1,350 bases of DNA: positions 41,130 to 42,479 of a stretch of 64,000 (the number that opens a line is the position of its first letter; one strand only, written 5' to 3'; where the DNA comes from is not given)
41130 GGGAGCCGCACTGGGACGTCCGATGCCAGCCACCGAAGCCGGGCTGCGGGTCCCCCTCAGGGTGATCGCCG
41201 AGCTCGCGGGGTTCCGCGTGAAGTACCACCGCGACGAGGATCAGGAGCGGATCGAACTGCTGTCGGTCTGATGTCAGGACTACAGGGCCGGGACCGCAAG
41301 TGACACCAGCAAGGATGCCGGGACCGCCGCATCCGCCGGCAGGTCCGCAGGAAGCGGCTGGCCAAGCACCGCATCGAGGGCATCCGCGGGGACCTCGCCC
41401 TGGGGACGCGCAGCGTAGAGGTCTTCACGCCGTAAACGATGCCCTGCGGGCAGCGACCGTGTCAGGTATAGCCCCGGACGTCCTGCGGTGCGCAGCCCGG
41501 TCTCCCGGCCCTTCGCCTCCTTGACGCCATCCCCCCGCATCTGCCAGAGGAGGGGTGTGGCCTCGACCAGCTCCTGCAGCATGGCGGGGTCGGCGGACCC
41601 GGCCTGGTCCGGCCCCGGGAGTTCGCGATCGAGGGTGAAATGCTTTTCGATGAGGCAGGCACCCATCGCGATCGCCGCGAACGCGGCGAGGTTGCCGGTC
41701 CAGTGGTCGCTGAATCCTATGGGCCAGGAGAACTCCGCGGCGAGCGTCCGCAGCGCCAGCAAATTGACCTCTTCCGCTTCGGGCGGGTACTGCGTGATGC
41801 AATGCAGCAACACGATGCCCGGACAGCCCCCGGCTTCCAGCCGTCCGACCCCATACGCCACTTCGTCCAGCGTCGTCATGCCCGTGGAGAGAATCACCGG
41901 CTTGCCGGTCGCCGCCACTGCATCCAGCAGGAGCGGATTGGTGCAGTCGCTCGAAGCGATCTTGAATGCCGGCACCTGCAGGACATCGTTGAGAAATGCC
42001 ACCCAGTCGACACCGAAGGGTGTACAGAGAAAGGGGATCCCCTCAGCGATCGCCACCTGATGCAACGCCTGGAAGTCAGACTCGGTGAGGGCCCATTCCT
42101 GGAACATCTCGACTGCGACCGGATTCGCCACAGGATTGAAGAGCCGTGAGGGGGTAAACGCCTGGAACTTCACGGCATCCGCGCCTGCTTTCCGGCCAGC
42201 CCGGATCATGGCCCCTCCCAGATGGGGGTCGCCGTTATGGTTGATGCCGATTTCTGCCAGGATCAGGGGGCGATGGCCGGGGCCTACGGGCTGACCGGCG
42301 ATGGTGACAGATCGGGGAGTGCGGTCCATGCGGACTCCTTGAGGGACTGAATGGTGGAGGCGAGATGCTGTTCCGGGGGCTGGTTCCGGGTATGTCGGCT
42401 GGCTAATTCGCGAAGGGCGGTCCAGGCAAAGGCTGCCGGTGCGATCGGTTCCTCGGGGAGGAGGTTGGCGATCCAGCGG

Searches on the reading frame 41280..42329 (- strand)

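Call 25: search_protein_families(library=pfam, max_evalue=0.001, proteins=[window:41280-42329:-])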
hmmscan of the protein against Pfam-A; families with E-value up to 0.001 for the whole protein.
window:41280-42329:- (349 aa): 2 families
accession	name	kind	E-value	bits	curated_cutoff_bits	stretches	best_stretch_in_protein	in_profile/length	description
PF03102.20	NeuB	-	1.5e-70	237.9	22.1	1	41-270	1-241/241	NeuB family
PF08666.17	SAF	-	7.1e-07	30.1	21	1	285-341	2-62/63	SAF domain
